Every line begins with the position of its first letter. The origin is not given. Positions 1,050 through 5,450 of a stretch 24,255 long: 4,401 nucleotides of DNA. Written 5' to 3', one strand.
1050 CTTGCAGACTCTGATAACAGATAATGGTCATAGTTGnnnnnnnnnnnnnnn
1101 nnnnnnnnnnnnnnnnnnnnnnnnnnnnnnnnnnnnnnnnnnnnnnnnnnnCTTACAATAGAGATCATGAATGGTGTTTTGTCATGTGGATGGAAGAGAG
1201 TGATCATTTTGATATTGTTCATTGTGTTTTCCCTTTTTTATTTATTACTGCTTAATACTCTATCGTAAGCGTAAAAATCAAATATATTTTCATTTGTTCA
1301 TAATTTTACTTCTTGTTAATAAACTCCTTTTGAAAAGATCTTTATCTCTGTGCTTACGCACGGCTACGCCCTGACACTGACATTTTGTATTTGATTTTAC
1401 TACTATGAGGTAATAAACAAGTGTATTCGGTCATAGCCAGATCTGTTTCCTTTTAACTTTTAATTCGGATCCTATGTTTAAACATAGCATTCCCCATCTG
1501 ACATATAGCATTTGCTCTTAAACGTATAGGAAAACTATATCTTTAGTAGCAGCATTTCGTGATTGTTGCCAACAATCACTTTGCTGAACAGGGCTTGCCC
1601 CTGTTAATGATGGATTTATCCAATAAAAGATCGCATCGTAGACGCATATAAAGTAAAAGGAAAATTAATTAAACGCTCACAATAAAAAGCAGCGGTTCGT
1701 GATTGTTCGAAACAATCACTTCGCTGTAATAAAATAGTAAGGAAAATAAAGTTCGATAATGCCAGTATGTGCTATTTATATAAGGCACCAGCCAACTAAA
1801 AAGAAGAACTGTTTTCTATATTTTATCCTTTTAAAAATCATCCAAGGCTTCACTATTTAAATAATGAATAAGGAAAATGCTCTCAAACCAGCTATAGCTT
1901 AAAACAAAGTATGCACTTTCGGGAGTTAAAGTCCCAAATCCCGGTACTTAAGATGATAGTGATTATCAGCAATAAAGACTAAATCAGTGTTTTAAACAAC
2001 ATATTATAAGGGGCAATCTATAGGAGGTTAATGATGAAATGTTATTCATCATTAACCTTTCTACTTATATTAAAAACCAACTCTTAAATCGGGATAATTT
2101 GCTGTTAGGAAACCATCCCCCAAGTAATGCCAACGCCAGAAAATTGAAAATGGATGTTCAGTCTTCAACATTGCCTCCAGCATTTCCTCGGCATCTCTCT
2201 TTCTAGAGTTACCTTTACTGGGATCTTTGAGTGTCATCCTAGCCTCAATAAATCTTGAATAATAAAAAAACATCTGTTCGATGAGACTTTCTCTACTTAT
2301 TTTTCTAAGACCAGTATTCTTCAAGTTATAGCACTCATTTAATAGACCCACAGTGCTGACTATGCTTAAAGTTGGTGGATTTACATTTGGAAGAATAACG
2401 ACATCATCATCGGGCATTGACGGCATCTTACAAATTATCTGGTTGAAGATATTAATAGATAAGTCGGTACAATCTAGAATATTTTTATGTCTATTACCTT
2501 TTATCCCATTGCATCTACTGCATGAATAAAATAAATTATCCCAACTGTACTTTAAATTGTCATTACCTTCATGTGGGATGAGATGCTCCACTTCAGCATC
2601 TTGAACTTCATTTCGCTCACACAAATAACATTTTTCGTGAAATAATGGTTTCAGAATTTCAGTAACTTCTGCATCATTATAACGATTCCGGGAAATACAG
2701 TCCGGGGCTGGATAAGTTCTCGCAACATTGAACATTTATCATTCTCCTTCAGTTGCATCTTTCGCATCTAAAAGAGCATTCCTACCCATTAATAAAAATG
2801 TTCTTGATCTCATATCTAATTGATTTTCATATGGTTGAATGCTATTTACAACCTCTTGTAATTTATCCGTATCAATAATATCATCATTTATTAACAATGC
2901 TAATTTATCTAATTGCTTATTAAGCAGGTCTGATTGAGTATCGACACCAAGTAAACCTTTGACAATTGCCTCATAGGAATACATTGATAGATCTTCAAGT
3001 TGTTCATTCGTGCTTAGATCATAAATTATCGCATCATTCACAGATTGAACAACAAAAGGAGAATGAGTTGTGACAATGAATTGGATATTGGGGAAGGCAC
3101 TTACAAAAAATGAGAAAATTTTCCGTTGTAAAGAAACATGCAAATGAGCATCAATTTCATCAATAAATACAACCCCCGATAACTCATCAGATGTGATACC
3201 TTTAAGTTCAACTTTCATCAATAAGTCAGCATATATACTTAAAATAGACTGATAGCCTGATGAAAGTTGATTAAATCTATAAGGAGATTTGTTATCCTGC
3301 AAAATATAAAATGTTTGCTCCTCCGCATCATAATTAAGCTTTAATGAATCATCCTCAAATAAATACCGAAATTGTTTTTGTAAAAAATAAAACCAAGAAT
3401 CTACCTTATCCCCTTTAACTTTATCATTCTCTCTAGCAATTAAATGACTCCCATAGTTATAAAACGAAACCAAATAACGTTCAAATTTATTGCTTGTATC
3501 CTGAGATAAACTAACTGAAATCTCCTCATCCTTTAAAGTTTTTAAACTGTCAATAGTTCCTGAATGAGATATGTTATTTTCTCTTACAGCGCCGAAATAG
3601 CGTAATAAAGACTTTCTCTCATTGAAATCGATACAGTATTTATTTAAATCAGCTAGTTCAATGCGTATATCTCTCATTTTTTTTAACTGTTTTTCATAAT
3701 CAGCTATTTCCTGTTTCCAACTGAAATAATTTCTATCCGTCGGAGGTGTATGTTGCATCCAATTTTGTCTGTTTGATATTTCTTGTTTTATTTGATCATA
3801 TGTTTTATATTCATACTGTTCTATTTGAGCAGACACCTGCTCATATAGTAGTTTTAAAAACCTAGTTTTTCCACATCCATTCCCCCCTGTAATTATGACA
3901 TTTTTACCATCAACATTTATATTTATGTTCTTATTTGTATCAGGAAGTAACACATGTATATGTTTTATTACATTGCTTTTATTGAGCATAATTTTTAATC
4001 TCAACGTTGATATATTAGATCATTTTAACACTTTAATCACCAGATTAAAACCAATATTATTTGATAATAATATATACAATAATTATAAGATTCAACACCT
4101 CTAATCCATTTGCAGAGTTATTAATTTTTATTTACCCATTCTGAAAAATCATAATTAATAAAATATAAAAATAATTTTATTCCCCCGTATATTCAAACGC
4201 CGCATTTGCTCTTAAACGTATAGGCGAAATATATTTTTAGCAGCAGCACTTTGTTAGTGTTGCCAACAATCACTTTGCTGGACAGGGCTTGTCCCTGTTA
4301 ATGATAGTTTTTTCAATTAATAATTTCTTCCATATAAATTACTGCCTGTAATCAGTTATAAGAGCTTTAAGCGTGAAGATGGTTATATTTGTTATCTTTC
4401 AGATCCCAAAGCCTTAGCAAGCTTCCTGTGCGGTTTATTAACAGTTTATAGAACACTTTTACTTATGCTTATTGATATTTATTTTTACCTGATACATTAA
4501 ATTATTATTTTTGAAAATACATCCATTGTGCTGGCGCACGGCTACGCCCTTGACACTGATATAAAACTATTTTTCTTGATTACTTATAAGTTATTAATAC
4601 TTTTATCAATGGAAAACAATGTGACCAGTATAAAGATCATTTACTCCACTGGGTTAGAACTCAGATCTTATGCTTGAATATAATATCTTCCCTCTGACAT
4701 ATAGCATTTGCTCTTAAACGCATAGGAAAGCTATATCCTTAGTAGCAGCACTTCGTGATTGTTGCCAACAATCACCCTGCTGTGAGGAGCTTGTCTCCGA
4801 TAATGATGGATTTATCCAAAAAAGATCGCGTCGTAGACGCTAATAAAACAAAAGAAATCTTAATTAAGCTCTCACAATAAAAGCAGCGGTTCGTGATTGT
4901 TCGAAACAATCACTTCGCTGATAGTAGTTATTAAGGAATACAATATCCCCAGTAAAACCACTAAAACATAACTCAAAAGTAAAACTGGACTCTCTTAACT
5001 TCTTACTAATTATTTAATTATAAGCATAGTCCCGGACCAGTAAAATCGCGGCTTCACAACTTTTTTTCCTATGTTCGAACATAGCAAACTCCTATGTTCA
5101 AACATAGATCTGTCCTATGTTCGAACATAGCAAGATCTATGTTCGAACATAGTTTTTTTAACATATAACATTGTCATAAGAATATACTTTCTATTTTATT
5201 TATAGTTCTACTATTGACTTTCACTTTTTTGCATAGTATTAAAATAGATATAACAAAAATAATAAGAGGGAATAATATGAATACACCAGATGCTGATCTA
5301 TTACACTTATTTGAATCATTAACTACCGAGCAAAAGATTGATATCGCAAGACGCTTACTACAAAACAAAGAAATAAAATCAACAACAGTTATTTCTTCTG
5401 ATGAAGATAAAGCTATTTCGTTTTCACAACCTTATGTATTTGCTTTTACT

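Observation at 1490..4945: Family of ~230-bp structured repeats bracketing the Septu operon, with compensatory base changes preserving hairpins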

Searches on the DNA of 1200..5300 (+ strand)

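Call 33: search_rna_families(source=window, start=1200, end=5300, threshold=evalue, max_evalue=5, show_alignments=2)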
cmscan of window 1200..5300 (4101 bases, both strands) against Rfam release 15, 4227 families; matches with E-value up to 5: 4.
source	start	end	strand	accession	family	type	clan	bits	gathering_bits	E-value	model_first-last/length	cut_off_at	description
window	5092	5152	-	RF00668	mir-302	Gene; miRNA;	CL00096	24.5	55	0.18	1-68/68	no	mir-302 microRNA precursor family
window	5090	5154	-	RF04068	mir-3927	Gene; miRNA;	-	23.7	90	0.57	1-85/85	no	mir-3927 microRNA precursor family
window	5054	5144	+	RF04111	MIR6274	Gene; miRNA;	-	20.3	80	2.7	1-107/107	no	MIR6274 microRNA precursor family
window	1766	1792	-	RF02938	COG2827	Gene; sRNA;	-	20.1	49.1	3.3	1-77/77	no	COG2827 RNA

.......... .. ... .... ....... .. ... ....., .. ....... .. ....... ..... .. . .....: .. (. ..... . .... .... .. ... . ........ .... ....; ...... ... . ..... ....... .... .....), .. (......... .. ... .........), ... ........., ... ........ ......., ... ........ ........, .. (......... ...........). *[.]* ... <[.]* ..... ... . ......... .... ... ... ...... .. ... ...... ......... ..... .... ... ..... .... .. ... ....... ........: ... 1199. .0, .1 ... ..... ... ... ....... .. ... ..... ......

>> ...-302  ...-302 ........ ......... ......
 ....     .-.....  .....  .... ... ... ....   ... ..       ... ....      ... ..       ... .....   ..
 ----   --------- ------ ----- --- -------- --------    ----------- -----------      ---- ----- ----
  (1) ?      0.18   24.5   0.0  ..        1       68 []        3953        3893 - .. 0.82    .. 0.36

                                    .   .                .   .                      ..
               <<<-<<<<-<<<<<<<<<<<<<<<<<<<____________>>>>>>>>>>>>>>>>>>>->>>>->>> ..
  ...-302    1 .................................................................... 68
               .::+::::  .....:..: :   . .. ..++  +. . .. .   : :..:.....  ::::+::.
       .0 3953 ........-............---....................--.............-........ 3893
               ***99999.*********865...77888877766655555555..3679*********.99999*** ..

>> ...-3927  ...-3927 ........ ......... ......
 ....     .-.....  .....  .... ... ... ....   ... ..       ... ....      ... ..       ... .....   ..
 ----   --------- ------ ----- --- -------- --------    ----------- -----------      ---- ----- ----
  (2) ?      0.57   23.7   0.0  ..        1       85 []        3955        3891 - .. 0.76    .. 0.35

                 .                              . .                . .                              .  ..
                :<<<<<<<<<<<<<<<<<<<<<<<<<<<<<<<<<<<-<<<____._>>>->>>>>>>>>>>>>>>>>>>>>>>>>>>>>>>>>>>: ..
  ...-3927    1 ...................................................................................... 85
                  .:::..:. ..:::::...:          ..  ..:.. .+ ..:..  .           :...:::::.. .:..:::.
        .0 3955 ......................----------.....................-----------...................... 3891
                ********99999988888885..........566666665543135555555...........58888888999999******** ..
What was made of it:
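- On Rfam RNA families: Nothing within the repeat copies at E up to 5; the only hit near them is a weak one at 1766-1792, E = 3.3 (call 33).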

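Call 37: search_dna_similar(query=window:4686-4925:+, collection=plasmids, mode=distant, max_rows=30, max_evalue=0.01)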
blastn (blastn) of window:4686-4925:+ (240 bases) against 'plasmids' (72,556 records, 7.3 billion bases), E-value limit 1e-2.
Records with a match: 4; places in all: 7; records where one place covers at least 80% of the query: 3.
Best place of each record, by identity: >=99% 1; 80-90% 2; 60-80% 1.
By first word of the organism name: Escherichia 2; Klebsiella 1; Yersinia 1.
By predicted mobility (MOB-suite, as given by PLSDB): non-mobilizable 3; conjugative 1.
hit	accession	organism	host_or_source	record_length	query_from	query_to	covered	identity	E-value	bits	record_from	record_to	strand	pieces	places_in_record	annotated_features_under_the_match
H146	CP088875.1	Escherichia coli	Homo sapiens,blood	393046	3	235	97%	83.8%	3e-63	248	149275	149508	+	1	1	none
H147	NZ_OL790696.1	Escherichia coli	-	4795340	48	240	80%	100.0%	1e-93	349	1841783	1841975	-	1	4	none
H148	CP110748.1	Klebsiella pneumoniae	Homo sapiens,urine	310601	14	235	93%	75.4%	3e-31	142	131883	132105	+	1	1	none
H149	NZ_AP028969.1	Yersinia pseudotuberculosis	-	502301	23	159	57%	81.7%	1e-28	132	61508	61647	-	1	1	none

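Call 38: search_dna_similar(query=window:4686-4925:+, collection=phages, mode=distant, max_rows=20, max_evalue=0.01)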
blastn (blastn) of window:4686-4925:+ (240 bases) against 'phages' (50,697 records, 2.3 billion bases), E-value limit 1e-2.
No match.
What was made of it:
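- On IS200/IS605 element or miniature derivative: The only four hits in the plasmid collection are records of 0.3-4.8 Mb, which I read as chromosomal sequence (calls 37, 38).
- On G4-type ssi / plasmid sso: No similarity was found in the plasmid or phage collections (calls 37, 38).
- No sequence relatives exist on plasmids or phages (calls 37, 38).
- Tried and rejected: Only four mis-filed chromosomal records matched, and no phages (calls 37, 38).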

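Call 50: search_dna_similar(query=window:1740-4195:+, collection=ecoli_genomes, mode=near, max_rows=40, rows=spread)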
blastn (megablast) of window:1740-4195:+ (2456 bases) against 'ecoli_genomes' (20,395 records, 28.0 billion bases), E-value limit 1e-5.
Records with a match: 77; places in all: 78; records where one place covers at least 80% of the query: 14.
Genomes with a match: 77 of 5426; with a place that covers at least 80% of the query: 14. Places per genome that has any: lowest 1, median 1, highest 2. On chromosomes: 78 places; on plasmids: 0.
Best place of each record, by identity: >=99% 6; 95-99% 1; 90-95% 6; 80-90% 64.
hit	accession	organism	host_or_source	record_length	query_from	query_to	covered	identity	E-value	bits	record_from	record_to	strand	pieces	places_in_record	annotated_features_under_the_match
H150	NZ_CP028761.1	Escherichia coli strain A13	Sheep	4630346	1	2456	100%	100.0%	0e+0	4536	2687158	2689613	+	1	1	AAA family ATPase | HNH endonuclease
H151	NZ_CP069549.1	Escherichia coli strain FDAARGOS_1253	Homo sapiens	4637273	1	2456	100%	100.0%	0e+0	4536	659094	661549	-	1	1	AAA family ATPase | HNH endonuclease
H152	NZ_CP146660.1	Escherichia coli strain MS 57-2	Homo sapiens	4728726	1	2456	100%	100.0%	0e+0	4536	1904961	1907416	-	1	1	AAA family ATPase | HNH endonuclease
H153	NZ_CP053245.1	Escherichia coli strain SCU-485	Homo sapiens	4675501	1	2456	100%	98.9%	0e+0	4390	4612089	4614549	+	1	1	AAA family ATPase | HNH endonuclease | hypothetical protein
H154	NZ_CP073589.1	Escherichia coli strain MFDS1006657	Beef Ribs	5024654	1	2456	100%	94.7%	0e+0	3816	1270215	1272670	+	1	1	AAA family ATPase | HNH endonuclease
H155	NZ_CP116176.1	Escherichia coli strain DETEC-E601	sink countertop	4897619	7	2456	100%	94.8%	0e+0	3816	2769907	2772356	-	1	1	AAA family ATPase | HNH endonuclease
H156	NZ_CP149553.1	Escherichia coli strain 1604D011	Sus scrofa domesticus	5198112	7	2456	100%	94.7%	0e+0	3810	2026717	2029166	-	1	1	AAA family ATPase | HNH endonuclease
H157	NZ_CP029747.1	Escherichia coli strain 2016C-3878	Homo sapiens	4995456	1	243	10%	88.1%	6e-74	289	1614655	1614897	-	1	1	none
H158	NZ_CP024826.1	Escherichia coli strain CREC-544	Homo sapiens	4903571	1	243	10%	88.1%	6e-74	289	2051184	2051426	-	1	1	none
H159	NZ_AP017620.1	Escherichia coli strain MRY15-131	Bos taurus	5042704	1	243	10%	88.1%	6e-74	289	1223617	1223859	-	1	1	none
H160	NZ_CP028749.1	Escherichia coli strain A26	Lagorchestes hirsutus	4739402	1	243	10%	88.1%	6e-74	289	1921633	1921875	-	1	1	none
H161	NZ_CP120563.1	Escherichia coli strain H22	Homo sapiens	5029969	1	243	10%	88.1%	6e-74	289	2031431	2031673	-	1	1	none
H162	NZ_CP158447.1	Escherichia coli strain CS6L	Chicken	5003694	1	243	10%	88.1%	6e-74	289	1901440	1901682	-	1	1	none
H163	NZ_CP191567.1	Escherichia coli strain TL20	patient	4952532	1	243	10%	88.1%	6e-74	289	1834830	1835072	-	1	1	none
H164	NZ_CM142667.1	Escherichia coli strain UID2309220009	Homo sapiens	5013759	1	243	10%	88.1%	6e-74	289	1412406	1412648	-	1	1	none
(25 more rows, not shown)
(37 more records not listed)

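Call 51: get_annotated_region(hit=H157, flank=6000)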
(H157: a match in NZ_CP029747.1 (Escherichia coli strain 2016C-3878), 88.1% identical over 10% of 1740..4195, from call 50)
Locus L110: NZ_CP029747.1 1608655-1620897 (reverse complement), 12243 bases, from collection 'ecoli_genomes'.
description: Escherichia coli strain 2016C-3878 chromosome, complete genome
organism: Escherichia coli strain 2016C-3878 (NCBI taxid 562)
replicon: chromosome; assembly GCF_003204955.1
host: Homo sapiens; source: Rectal swab; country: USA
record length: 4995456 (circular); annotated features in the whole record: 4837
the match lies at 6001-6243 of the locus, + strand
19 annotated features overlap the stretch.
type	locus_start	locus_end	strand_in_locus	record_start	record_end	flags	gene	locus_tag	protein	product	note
CDS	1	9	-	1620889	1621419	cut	-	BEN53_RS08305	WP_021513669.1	LptM family lipoprotein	-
CDS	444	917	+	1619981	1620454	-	-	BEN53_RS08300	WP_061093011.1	DUF4755 domain-containing protein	-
CDS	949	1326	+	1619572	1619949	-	-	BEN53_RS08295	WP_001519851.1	hypothetical protein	-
CDS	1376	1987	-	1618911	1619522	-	-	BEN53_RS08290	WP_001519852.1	TIR domain-containing protein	-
CDS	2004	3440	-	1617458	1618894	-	-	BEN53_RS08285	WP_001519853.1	SIR2 family protein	-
CDS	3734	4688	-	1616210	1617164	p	-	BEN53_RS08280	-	hypothetical protein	frameshifted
CDS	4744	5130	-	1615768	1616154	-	-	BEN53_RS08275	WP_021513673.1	hypothetical protein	-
CDS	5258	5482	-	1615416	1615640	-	-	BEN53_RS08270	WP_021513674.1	hypothetical protein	-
CDS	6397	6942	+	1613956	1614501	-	-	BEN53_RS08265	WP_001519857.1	replication/maintenance protein RepL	-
CDS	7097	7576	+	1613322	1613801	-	-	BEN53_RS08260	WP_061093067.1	DUF4756 family protein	-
CDS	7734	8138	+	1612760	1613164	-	-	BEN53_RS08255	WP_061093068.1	H-NS family histone-like protein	-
CDS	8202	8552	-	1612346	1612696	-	-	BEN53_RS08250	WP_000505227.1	DUF6404 family protein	-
CDS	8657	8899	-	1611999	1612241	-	-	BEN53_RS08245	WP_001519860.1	H-NS family histone-like protein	-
CDS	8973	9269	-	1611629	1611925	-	-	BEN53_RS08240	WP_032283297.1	hypothetical protein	-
CDS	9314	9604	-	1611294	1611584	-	-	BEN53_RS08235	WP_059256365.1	hypothetical protein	-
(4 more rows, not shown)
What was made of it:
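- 1740..1982 (+): Remnant of the region that lies between R and a different (181-aa) RepL-like allele in other islands. 88% identical to L110 6001-6243, where it precedes the 181-aa RepL-like gene (calls 50, 51).
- Window 1740-1982 is homologous to the upstream region of a 181-aa rep allele (calls 50, 51).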
